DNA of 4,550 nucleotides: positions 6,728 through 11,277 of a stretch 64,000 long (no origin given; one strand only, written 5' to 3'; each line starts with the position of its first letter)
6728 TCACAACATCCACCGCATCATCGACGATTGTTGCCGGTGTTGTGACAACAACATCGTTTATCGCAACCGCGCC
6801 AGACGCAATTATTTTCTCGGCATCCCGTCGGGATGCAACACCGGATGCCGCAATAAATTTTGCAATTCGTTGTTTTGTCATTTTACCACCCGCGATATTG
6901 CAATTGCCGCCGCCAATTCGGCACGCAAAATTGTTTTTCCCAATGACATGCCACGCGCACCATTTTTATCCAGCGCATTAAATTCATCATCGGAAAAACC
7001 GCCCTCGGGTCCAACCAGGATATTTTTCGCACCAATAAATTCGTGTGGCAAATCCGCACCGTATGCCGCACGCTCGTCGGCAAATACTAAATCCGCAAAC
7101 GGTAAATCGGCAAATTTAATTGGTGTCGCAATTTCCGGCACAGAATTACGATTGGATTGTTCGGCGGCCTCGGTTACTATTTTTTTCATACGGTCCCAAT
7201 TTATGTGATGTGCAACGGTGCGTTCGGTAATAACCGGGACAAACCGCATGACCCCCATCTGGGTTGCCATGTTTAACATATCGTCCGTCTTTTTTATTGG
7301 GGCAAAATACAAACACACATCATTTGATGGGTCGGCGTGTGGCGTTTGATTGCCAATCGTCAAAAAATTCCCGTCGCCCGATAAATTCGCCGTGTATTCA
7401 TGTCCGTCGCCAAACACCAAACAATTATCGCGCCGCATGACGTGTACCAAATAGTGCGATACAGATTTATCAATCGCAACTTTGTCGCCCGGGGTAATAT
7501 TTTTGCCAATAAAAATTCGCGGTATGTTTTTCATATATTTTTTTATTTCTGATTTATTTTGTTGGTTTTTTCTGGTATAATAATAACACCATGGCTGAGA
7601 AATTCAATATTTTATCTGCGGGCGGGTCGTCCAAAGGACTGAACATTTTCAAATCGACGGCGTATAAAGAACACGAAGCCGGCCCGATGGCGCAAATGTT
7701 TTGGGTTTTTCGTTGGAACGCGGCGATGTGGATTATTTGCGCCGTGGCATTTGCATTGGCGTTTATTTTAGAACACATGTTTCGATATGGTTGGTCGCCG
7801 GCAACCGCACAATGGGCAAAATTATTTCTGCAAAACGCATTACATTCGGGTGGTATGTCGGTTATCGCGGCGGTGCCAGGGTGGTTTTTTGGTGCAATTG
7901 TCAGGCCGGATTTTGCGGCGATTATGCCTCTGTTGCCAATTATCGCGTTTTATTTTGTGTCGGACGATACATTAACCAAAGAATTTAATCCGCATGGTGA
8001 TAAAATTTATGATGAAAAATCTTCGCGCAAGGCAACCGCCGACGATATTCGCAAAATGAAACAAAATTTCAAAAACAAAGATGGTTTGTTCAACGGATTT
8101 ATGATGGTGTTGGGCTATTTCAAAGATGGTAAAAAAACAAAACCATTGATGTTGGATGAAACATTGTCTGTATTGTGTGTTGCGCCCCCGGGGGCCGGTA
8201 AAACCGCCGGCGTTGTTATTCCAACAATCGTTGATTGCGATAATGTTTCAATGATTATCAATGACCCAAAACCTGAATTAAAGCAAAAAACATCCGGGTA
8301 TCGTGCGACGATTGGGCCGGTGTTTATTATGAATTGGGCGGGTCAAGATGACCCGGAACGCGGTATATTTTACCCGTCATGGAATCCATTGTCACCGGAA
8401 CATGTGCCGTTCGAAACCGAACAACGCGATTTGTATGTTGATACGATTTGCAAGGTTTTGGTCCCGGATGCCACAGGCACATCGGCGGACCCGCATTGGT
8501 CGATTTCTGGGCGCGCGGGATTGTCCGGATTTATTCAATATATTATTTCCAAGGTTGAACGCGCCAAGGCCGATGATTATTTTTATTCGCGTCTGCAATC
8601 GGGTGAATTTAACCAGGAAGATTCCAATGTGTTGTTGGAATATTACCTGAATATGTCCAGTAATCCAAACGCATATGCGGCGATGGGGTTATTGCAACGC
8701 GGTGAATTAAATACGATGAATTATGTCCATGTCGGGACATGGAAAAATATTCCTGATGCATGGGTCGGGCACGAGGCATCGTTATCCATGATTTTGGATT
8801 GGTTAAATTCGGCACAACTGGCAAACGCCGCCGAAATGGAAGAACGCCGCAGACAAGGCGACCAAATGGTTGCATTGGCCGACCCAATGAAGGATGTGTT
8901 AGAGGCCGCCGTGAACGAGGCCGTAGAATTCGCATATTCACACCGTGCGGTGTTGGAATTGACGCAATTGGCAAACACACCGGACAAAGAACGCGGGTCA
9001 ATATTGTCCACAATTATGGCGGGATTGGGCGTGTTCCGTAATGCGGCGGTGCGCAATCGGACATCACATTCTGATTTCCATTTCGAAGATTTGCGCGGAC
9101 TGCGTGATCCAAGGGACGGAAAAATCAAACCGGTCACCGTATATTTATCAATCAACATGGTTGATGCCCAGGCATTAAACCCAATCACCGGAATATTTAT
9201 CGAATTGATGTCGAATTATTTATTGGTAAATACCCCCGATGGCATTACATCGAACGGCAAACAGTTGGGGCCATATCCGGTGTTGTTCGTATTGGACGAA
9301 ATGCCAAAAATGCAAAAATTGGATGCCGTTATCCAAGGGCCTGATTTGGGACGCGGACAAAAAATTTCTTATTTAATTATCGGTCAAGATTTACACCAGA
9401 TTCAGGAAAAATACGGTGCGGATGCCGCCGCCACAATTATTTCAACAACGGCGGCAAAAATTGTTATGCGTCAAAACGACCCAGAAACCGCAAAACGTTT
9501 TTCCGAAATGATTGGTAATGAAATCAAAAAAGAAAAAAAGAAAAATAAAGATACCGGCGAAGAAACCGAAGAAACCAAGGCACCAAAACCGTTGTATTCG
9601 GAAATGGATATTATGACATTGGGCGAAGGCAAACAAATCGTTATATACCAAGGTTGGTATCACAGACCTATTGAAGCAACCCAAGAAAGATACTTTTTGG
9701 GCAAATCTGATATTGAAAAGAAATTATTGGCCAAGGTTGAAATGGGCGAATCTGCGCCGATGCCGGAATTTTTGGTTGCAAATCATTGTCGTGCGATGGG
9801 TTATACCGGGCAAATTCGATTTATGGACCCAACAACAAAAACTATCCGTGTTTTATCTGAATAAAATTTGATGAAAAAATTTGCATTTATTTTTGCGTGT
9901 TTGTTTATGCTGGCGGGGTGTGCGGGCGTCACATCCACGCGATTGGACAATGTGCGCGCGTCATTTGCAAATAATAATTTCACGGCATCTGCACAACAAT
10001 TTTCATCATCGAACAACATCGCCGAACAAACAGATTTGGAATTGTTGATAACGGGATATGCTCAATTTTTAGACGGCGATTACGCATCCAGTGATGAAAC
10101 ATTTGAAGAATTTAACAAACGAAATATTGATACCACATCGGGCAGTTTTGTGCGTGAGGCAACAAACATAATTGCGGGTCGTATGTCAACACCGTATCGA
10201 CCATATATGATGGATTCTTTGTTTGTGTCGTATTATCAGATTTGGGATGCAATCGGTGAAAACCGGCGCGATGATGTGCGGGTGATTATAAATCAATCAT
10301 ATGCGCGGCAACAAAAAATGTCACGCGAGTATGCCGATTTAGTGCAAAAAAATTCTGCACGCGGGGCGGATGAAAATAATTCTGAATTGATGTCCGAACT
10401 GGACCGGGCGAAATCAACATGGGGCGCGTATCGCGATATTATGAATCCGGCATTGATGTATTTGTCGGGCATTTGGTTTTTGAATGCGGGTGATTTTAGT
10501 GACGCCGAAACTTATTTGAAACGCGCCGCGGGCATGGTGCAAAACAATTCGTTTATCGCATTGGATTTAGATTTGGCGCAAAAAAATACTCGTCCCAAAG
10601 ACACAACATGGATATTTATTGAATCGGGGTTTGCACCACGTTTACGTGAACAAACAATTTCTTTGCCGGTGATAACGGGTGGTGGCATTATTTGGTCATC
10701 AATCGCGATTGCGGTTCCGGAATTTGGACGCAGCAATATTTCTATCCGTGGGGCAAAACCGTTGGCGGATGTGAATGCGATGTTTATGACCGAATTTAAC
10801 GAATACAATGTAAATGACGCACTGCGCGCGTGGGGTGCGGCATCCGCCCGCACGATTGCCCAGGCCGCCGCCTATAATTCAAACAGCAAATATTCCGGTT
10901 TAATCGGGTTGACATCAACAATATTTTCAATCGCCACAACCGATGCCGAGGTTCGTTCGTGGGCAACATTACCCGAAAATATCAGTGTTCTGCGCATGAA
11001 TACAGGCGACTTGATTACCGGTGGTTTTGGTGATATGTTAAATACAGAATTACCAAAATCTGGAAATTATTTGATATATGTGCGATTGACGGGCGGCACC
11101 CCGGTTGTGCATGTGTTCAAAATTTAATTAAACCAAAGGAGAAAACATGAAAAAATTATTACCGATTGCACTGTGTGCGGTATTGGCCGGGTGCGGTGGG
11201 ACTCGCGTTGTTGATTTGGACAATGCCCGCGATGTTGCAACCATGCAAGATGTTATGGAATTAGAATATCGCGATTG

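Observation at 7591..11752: Orphan TraG/VirD4-family coupling protein with no T4SS channel genes, followed by two lipoproteins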

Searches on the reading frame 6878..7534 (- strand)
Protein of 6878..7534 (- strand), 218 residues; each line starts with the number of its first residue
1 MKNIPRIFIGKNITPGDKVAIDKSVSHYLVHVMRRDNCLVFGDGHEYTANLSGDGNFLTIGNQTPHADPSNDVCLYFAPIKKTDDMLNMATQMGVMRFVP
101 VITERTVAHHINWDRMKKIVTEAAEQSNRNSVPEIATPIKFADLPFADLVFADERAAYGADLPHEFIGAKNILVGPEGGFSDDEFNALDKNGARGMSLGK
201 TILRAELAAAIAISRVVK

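Call 4: search_protein_families(library=pfam, proteins=[window:6878-7534:-], max_evalue=0.01)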
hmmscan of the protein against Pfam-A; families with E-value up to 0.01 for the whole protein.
window:6878-7534:- (218 aa): 2 families
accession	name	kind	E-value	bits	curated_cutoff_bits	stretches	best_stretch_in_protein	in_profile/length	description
PF04452.19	Methyltrans_RNA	-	3e-32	111.9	23.9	1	72-216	6-164/165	RNA methyltransferase domain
PF20260.4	PUA_4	-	0.0021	18.5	23.9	1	21-53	1-37/48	RNA methyltransferase PUA domain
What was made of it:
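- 6878..7534 (-): rsmE, the divergent neighbour of the T4CP conserved across the related loci (56-nt intergenic region 7535-7590). PF04452 3e-32 (call 4).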

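Call 5: search_protein_families(library=ncbifam, proteins=[window:6878-7534:-], max_evalue=0.01)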
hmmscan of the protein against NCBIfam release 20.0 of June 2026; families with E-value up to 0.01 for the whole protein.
window:6878-7534:- (218 aa): 23 families
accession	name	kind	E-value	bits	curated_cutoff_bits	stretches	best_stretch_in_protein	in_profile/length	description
NF008694.0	PRK11713.3-2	equivalog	4e-46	157.3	234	1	5-216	8-237/245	16S rRNA (uracil(1498)-N(3))-methyltransferase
NF008696.0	PRK11713.3-5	equivalog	4e-44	150.8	234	1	2-215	4-237/248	16S rRNA (uracil(1498)-N(3))-methyltransferase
NF008697.0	PRK11713.4-1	equivalog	8.3e-32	110.4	234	1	1-217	1-240/250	16S rRNA (uracil(1498)-N(3))-methyltransferase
NF008692.0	PRK11713.1-5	equivalog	1.6e-29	103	196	1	3-215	2-238/246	16S rRNA (uracil(1498)-N(3))-methyltransferase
TIGR00046.1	TIGR00046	subfamily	2.1e-28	99.3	41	1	8-215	6-232/240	RsmE family RNA methyltransferase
NF008706.0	PRK11713.7-1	equivalog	2e-27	96.5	273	1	26-212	22-222/232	16S rRNA (uracil(1498)-N(3))-methyltransferase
NF008705.0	PRK11713.6-4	equivalog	6.2e-24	84.6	343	1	18-216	17-234/248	16S rRNA (uracil(1498)-N(3))-methyltransferase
NF008701.0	PRK11713.5-5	equivalog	1.8e-23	83.2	215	1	22-217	18-226/228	16S rRNA (uracil(1498)-N(3))-methyltransferase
NF008704.0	PRK11713.6-3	equivalog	2.3e-22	79.5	216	1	5-214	2-218/227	16S rRNA (uracil(1498)-N(3))-methyltransferase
NF008707.0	PRK11713.7-2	equivalog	1.3e-21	77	327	1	1-214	8-247/255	16S rRNA (uracil(1498)-N(3))-methyltransferase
NF008691.0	PRK11713.1-4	equivalog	1.3e-21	76.8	279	1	7-215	4-243/252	16S rRNA (uracil(1498)-N(3))-methyltransferase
NF008702.0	PRK11713.6-1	equivalog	3.1e-21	75.7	269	1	7-216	3-229/235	16S rRNA (uracil(1498)-N(3))-methyltransferase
NF008693.0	PRK11713.2-3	equivalog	5.1e-20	71.7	210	1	14-216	13-238/246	16S rRNA (uracil(1498)-N(3))-methyltransferase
NF008709.0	PRK11713.7-4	equivalog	9.9e-19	67.7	292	1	5-214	2-236/246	16S rRNA (uracil(1498)-N(3))-methyltransferase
NF008711.0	PRK11713.7-6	equivalog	1e-18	67.9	304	2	170-216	192-238/244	16S rRNA (uracil(1498)-N(3))-methyltransferase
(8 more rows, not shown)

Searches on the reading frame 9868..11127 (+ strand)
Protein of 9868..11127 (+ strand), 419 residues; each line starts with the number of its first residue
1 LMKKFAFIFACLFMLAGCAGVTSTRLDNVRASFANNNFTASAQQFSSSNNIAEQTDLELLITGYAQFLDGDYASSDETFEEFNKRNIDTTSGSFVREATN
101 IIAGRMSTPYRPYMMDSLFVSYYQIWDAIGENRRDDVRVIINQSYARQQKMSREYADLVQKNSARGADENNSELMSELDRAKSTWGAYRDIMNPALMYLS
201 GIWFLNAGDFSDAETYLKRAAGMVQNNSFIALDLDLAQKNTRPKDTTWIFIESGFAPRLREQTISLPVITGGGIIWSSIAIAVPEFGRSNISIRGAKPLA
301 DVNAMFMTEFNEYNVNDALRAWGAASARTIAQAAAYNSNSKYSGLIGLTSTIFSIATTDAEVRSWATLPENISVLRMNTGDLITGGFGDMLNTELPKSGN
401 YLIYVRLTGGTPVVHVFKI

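Call 4: search_protein_families(library=pfam, proteins=[window:9868-11127:+], max_evalue=0.01)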
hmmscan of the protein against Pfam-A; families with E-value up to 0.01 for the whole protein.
window:9868-11127:+ (419 aa): 1 family
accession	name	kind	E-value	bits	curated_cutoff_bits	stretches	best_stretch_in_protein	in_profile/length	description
PF23300.3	HEAT_Nup120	-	0.0016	18.7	29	1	193-227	25-59/170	Nucleoporin Nup120, HEAT repeats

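Call 5: search_protein_families(library=ncbifam, proteins=[window:9868-11127:+], max_evalue=0.01)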
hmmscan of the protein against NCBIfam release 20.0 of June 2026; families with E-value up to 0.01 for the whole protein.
window:9868-11127:+ (419 aa): 0 families
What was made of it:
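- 9868..11127 (+): Outer-membrane-type lipoprotein Lp419 (lipobox LAGC), with an N-terminal TPR-like helical domain and a C-terminal alpha/beta domain of unknown fold. No Pfam or NCBIfam family (calls 4, 5).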

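Call 17: search_solved_structures(query=window:9868-11124:+, max_evalue=1)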
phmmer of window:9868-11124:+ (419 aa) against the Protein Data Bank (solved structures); distinct sequences matched with E-value up to 1: 0.

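Call 19: find_homologous_proteins(query=window:9868-11124:+, max_evalue=0.001)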
Query window:9868-11124:+ (419 aa): 473 proteins with E <= 0.001 among 7168 candidates; the best 120 are listed.
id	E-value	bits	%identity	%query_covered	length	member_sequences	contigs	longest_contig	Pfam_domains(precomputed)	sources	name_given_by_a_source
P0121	4.9e-275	930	100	100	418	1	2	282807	-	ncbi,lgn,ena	-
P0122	8.4e-268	906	97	100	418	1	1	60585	-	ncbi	ncbi:MAG: hypothetical protein ACLRFM_02670 [Alphaproteobacteria bacterium]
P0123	1.9e-246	835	89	100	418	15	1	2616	-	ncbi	-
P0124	2.2e-246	835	89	100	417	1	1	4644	-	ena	-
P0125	3.5e-244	828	88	100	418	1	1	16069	-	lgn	-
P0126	8.3e-191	652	70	100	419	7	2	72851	-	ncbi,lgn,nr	ncbi:MAG: hypothetical protein MJ164_00930 [Alphaproteobacteria bacterium]|nr:hypothetical protein [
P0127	2.4e-180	618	66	100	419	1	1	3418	-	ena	-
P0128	1.9e-178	612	66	100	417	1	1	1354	-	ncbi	-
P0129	7.0e-178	610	66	100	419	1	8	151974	-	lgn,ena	-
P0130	1.2e-176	606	66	100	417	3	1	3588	-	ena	-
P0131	3.4e-176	604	66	100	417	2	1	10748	-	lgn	-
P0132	4.2e-176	604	65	100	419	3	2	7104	-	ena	-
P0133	6.6e-176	603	66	100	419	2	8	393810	-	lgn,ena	-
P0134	2.2e-175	602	65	100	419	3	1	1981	-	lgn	-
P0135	3.7e-175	601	66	100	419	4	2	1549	-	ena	-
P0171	1.8e-129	450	52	100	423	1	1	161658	-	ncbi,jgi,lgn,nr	ncbi:MAG: hypothetical protein LBD50_01550 [Rickettsiales bacterium]|jgi:hypothetical protein|nr:hyp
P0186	4.0e-122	426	49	99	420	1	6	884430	-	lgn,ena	-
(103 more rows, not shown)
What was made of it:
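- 9868..11127 (+): 473 homologs found, all in this group of Alphaproteobacteria MAGs as far as they are named (call 19).
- The Lp419 family appears restricted to this clade (call 19).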

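Call 20: find_encoding_contigs(protein=P0121, flank=3000, max_places=2)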
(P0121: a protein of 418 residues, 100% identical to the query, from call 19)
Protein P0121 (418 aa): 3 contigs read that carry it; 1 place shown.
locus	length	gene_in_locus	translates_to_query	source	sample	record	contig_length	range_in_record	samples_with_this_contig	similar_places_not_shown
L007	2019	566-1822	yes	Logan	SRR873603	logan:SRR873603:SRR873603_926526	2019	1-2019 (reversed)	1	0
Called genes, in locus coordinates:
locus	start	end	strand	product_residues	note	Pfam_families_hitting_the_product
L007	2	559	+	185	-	?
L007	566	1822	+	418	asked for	-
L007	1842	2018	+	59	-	?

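Call 21: find_encoding_contigs(protein=P0171, flank=10000, max_places=2)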
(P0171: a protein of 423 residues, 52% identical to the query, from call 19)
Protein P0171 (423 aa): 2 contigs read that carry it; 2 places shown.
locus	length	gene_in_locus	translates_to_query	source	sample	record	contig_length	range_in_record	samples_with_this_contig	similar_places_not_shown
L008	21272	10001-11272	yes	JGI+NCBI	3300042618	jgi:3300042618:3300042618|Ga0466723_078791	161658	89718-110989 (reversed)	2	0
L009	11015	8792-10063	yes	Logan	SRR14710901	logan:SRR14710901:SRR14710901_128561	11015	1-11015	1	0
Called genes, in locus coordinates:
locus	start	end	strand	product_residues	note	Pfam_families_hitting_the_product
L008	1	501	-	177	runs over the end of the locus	-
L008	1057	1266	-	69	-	-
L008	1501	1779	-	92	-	-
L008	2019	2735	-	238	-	-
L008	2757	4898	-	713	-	-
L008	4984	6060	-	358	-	PF13371:TPR_9 (faint), PF13431:TPR_17 (faint), PF10516:SHNi-TPR (faint), PF13181:TPR_8 (faint), PF13432:TPR_16 (weak), PF00515:TPR_1 (weak), PF07719:TPR_2 (weak), PF13414:TPR_11 (weak), +2 more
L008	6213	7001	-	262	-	PF01479:S4, PF00849:PseudoU_synth_2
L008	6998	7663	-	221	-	PF04452:Methyltrans_RNA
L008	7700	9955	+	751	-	PF02534:T4SS-DNA_transf, PF10412:TrwB_AAD_bind, PF12696:TraG-D_C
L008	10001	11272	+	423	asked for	-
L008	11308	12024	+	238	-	PF13036:LpoB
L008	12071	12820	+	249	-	PF13505:OMP_b-brl (weak)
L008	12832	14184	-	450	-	PF00071:Ras (faint), PF00350:Dynamin_N (faint), PF01926:MMR_HSR1, PF02421:FeoB_N, PF02421:FeoB_N, PF01926:MMR_HSR1, PF00009:GTP_EFTU (weak), PF14714:KH_dom-like, +4 more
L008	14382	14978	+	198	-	-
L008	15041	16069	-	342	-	-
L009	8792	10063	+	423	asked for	-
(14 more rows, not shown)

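Call 65: predict_structure(alignment_id=A3)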
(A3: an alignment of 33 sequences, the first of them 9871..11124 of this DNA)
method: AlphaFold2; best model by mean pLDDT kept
length: 418 residues; sequences in the alignment: 33
mean_pLDDT: 79.8   pTM: 0.81
mean pLDDT of the five models: 79.8, 79.4, 77.3, 76.9, 75.9
residues with pLDDT >= 90: 132; 70-90: 187; 50-70: 88; < 50: 11
segments of 3 or more residues with pLDDT < 50: 1-4, 11-15
pLDDT, mean of each block of 10 residues (from residue 1): 49 54 83 89 89 90 95 95 71 59 65 85 96 92 86 79 60 72 64 93 97 95 90 98 95 84 73 73 72 84 79 73 72 73 71 69 78 90 63 83 86 92
secondary structure, 60 per line:
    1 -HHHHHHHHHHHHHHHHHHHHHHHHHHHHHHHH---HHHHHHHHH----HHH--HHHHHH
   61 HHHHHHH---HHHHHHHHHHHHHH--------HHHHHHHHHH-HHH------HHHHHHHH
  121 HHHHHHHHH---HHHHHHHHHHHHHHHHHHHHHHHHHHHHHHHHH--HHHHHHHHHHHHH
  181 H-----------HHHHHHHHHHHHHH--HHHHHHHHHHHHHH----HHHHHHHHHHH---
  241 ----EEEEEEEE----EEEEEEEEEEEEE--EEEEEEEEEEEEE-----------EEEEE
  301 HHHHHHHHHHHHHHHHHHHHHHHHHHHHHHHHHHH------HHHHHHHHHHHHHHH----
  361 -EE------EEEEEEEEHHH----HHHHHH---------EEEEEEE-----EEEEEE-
elements in order: H2-33 H37-45 H55-67 H71-84 H93-102 H113-129 H133-165 H168-181 H193-206 H209-222 H227-237 E245-252 E257-269 E272-284 E296-300 H301-335 H342-356 E370-377 H385-390 E400-406 E412-417

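Call 68: fold_search(model_id=the predicted structure, library=pdb)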
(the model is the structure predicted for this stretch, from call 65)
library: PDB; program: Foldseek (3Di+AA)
matches with E <= 10: 978; with E <= 0.001: 0
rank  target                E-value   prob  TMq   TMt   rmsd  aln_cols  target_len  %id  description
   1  4r7s                  1.2e-02  1.00  0.21  0.31  16.7       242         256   14  Crystal structure of a tetratricopeptide repeat protein (PARMER_03812) from Parabacteroides merdae ATCC 43184 at 2.39 A  (released 2014-10-01)
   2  9ijj_l                2.4e-02  0.82  0.14  0.08  17.5       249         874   14  In situ structure of the central apparatus in mouse sperm axoneme. (released 2025-06-04)
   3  4i17                  3.0e-02  0.98  0.19  0.33  17.7       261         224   11  Crystal structure of a TPR repeats protein (BF2334) from Bacteroides fragilis NCTC 9343 at 1.50 A resolution (released 2012-12-12)
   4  3ash_A                4.0e-02  1.00  0.28  0.60   7.3       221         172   10  MamA D159K mutant 1 (released 2011-07-20)
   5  5mgx_F                4.0e-02  1.00  0.26  0.38   4.9       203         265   11  The structure of FKBP38 in complex with the MEEVD tetratricopeptide binding-motif of Hsp90 (released 2017-03-22)
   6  1wm5                  4.4e-02  1.00  0.31  0.59   7.3       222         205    8  Crystal structure of the N-terminal TPR domain (1-203) of p67phox (released 2005-10-25)
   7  1e96_B                4.6e-02  1.00  0.31  0.64   7.4       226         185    9  Structure of the Rac/p67phox complex (released 2000-11-17)
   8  5mgx_G                4.6e-02  1.00  0.25  0.38   4.9       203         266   11  The structure of FKBP38 in complex with the MEEVD tetratricopeptide binding-motif of Hsp90 (released 2017-03-22)
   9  5mgx_E                5.0e-02  1.00  0.25  0.38   4.9       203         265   11  The structure of FKBP38 in complex with the MEEVD tetratricopeptide binding-motif of Hsp90 (released 2017-03-22)
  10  5o09_1C               5.3e-02  0.87  0.19  0.27  15.2       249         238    9  BtubABC mini microtubule (released 2017-07-19)
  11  5o01_A                5.3e-02  0.87  0.19  0.27  15.2       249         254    9  Crystal structure of BtubC (BKLC) from P. vanneervenii (released 2017-07-19)
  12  5hop_A                6.4e-02  0.77  0.20  0.30  15.4       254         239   12  1.65 Angstrom resolution crystal structure of lmo0182 (residues 1-245) from Listeria monocytogenes EGD-e (released 2017-02-01)
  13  5hrz                  6.7e-02  1.00  0.24  0.73   7.2       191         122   14  Computationally Designed Trimer 1na0C3_3 (released 2017-04-12)
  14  3u4t_A                6.7e-02  0.96  0.22  0.30  15.0       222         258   11  Crystal Structure of the C-terminal part of the TPR repeat-containing protein Q11TI6_CYTH3 from Cytophaga hutchinsonii (released 2011-10-19)
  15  7kw7_E                7.4e-02  0.98  0.22  0.27  17.9       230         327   10  Atomic cryoEM structure of Hsp90-Hsp70-Hop-GR (released 2021-12-08)
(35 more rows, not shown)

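Call 79: find_encoding_contigs(protein=P0186, flank=10000, max_places=1)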
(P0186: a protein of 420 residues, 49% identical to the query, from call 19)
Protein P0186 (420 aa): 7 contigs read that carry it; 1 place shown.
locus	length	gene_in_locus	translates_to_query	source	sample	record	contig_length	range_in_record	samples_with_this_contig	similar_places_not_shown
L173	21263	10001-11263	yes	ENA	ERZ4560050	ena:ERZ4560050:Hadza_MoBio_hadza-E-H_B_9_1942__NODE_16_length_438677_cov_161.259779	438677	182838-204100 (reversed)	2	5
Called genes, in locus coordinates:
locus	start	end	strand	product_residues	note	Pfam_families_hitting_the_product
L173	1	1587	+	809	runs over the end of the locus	PF04760:IF2_N, PF00009:GTP_EFTU, PF00071:Ras (weak), PF01926:MMR_HSR1, PF02421:FeoB_N, PF08477:Roc (faint), PF22042:EF-G_D2, PF11987:IF-2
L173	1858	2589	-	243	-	PF13360:PQQ_2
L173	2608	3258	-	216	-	PF10858:DUF2659 (faint)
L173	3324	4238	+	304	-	PF00140:Sigma70_r1_2 (weak), PF04542:Sigma70_r2, PF04545:Sigma70_r4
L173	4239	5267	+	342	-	-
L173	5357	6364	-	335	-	PF25575:TPR_BSK1_C (faint), PF13424:TPR_12 (faint), PF00515:TPR_1 (faint), PF07719:TPR_2 (faint), PF13181:TPR_8 (faint), PF13371:TPR_9 (faint), PF13414:TPR_11 (faint), PF13432:TPR_16 (faint)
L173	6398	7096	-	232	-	PF01479:S4, PF00849:PseudoU_synth_2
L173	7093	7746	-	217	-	PF04452:Methyltrans_RNA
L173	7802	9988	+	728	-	PF02534:T4SS-DNA_transf, PF10412:TrwB_AAD_bind, PF02534:T4SS-DNA_transf, PF12696:TraG-D_C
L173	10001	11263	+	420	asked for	-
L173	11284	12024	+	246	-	PF13036:LpoB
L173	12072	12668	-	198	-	-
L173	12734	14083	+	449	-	PF00071:Ras (faint), PF00350:Dynamin_N (faint), PF01926:MMR_HSR1, PF02421:FeoB_N, PF01926:MMR_HSR1, PF02421:FeoB_N, PF00009:GTP_EFTU (weak), PF14714:KH_dom-like, +2 more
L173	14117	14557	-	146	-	PF22817:ApeP-like, PF07977:FabA, PF22818:ApeI-like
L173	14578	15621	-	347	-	PF04613:LpxD, PF24894:Hexapep_GlmU (faint), PF00132:Hexapep, PF25084:LbH_EIF2B (weak), PF25087:GMPPB_C, PF00132:Hexapep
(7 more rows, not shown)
